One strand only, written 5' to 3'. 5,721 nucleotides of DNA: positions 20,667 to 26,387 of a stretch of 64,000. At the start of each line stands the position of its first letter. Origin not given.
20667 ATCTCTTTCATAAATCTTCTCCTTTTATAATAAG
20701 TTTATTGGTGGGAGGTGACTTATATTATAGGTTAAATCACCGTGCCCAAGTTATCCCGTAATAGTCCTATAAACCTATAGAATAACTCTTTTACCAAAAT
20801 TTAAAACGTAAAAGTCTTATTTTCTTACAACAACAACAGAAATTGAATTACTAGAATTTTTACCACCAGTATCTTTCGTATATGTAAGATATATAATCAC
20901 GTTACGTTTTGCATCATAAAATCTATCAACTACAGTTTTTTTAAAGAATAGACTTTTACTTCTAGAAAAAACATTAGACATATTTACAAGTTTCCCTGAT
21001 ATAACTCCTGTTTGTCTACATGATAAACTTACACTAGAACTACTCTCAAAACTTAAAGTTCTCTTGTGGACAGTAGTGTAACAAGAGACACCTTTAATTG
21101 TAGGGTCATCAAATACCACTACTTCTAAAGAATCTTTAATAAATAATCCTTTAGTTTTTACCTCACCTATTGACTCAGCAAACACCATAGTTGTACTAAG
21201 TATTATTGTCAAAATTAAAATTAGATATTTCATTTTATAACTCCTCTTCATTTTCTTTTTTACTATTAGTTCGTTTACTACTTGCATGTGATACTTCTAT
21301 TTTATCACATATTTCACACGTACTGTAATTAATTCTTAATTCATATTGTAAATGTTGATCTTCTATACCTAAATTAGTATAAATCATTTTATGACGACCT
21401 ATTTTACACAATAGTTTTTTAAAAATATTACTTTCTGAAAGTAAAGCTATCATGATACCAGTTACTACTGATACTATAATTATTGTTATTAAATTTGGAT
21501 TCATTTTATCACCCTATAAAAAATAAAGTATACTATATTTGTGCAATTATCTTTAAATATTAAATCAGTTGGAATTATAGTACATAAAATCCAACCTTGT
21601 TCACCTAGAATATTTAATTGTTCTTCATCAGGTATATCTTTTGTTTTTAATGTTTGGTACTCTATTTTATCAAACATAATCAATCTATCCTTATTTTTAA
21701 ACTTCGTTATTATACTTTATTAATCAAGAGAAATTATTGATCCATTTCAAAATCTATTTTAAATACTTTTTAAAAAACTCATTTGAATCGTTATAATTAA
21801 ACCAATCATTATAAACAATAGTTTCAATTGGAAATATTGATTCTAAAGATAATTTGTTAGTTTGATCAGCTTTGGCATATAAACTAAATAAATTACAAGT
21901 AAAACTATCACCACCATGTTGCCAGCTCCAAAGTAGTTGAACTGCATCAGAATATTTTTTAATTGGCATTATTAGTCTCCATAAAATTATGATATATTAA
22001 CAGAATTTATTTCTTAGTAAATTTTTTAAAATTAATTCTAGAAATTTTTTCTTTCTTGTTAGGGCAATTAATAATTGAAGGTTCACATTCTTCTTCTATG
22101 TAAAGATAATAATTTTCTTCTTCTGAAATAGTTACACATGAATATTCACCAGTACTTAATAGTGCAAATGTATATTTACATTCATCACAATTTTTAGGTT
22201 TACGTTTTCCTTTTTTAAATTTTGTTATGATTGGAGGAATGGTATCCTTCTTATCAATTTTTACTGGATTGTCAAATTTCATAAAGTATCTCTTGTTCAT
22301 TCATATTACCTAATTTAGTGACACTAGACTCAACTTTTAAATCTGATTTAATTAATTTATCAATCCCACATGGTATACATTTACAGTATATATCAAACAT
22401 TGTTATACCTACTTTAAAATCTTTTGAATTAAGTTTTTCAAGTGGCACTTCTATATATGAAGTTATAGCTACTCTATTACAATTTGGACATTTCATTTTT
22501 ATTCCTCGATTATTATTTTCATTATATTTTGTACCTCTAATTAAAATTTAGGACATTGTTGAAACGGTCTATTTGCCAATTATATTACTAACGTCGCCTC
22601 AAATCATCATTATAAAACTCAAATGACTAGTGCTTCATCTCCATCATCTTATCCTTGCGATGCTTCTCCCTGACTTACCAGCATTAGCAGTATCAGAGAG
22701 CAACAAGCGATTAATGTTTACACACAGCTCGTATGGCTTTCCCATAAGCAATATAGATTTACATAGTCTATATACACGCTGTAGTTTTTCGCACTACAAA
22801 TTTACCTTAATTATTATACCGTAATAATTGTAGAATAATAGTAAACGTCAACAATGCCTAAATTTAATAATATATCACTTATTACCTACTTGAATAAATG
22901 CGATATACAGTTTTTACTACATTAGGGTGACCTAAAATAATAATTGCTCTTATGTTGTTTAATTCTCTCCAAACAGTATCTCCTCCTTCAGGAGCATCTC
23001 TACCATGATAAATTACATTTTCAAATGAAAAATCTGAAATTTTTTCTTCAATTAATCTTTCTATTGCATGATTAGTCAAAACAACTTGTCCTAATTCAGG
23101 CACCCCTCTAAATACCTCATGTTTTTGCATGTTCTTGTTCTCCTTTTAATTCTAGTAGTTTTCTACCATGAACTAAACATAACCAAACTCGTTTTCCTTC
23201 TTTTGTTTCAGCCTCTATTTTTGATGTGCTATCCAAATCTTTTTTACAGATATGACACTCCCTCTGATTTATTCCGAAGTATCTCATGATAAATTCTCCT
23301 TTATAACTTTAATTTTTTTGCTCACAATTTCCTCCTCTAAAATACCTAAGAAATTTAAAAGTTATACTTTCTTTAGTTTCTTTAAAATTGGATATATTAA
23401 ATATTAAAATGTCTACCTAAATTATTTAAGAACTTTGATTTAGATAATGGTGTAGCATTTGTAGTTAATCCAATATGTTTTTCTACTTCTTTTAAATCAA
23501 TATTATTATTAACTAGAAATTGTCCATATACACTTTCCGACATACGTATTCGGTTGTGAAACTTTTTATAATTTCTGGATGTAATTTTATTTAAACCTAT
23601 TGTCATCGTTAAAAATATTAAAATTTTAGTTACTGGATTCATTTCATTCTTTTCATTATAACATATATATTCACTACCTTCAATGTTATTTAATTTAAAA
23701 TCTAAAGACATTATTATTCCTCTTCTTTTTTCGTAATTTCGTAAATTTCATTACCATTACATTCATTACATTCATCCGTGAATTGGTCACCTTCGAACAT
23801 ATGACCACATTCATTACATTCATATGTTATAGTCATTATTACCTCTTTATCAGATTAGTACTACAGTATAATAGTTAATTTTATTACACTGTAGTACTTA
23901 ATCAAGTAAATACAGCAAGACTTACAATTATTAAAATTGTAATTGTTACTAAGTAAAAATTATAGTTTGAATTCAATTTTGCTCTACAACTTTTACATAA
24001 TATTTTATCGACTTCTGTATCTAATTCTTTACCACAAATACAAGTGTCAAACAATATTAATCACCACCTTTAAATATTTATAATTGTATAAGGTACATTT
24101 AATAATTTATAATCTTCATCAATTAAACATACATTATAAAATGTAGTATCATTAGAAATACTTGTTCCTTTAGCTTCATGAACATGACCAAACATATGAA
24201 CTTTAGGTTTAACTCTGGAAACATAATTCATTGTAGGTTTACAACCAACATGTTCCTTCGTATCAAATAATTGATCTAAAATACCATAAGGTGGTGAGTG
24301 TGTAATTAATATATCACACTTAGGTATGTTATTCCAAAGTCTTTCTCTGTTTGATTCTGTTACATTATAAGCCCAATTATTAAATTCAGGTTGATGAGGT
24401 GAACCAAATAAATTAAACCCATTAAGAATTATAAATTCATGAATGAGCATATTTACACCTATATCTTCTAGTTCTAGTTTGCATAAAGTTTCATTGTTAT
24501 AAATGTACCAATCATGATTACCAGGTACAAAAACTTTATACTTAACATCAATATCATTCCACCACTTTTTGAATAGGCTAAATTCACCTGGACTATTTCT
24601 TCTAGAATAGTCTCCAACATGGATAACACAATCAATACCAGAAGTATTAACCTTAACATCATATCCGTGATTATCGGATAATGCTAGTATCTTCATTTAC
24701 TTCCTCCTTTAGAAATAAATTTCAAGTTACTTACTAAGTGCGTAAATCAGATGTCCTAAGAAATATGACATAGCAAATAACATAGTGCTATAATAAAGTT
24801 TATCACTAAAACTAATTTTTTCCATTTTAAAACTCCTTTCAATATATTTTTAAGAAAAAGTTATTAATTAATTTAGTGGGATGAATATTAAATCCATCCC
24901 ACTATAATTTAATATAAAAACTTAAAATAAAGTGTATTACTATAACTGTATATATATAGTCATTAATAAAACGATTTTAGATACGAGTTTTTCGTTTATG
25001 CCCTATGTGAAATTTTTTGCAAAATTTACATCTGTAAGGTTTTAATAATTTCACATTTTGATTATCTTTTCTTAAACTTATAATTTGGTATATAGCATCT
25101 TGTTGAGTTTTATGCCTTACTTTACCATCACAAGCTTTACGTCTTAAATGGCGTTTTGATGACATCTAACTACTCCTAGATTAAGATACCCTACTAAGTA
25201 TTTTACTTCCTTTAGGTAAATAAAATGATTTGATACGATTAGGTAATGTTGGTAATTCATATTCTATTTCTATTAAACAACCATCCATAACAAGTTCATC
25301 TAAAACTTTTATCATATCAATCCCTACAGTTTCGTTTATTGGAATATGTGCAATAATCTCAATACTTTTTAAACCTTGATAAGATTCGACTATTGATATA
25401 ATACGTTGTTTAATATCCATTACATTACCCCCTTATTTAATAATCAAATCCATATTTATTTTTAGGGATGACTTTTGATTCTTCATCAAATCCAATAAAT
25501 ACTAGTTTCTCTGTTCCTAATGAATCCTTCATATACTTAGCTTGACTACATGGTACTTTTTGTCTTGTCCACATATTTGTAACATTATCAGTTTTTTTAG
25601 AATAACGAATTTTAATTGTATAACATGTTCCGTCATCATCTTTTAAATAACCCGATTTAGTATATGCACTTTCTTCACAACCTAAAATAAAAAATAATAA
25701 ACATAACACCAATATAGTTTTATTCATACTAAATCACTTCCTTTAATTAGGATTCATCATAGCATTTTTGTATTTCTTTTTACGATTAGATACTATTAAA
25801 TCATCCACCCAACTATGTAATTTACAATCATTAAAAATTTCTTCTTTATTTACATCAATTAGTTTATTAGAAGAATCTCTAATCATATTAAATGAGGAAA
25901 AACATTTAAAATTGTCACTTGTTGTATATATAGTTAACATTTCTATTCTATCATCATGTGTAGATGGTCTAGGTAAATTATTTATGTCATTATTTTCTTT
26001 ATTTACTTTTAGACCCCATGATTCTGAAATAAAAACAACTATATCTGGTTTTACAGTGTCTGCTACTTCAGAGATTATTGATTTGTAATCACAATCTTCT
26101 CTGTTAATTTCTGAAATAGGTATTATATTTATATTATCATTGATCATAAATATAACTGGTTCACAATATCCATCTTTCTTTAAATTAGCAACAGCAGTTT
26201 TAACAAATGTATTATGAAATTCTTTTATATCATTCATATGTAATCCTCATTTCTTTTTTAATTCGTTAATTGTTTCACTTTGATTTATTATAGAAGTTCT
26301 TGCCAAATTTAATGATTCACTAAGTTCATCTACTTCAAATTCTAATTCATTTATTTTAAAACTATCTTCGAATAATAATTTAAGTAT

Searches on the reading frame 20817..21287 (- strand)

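Call 20: search_protein_families(library=phrogs, proteins=[window:20817-21287:-], max_evalue=0.01)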
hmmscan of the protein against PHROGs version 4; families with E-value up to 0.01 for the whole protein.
window:20817-21287:- (156 aa): 1 family
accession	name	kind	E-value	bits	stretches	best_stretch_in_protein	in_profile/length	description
phrog_19146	-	unknown function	2.6e-28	100.1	1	23-154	8-140/141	-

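Call 107: search_protein_families(library=ncbifam, proteins=[window:20817-21287:-], max_evalue=0.05)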
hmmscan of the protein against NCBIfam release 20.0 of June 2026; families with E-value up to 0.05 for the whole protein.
window:20817-21287:- (156 aa): 3 families
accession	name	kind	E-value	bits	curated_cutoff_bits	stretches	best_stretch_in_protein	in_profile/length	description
NF008026.0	PRK10756.1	equivalog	5.6e-19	68.3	241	1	18-154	2-152/157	protein CreA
NF045721.1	blaBMHC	exception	0.003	16.9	550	1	13-64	31-85/253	BMHC family subclass B1 metallo-beta-lactamase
NF041758.1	B1_blaCHM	exception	0.014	14.8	475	1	12-65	24-80/246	CHM family subclass B1 metallo-beta-lactamase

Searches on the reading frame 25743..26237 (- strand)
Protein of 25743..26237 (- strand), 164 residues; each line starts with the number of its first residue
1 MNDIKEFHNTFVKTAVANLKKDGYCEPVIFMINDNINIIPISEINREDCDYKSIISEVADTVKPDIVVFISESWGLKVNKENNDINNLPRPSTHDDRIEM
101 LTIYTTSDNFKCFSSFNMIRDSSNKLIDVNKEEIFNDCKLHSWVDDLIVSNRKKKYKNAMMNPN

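Call 21: search_protein_families(library=phrogs, proteins=[window:25743-26237:-], max_evalue=0.01)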
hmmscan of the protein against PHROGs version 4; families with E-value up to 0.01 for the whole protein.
window:25743-26237:- (164 aa): 0 families

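Call 37: search_protein_families(library=pfam, proteins=[window:25743-26237:-], max_evalue=0.1)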
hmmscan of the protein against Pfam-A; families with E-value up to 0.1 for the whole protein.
window:25743-26237:- (164 aa): 1 family
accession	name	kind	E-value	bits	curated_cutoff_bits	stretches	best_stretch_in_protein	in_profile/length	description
PF15206.11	FAM209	-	0.067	13.3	27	0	45-108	83-146/149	FAM209 family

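Call 107: search_protein_families(library=ncbifam, proteins=[window:25743-26237:-], max_evalue=0.05)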
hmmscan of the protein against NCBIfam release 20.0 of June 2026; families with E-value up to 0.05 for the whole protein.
window:25743-26237:- (164 aa): 0 families
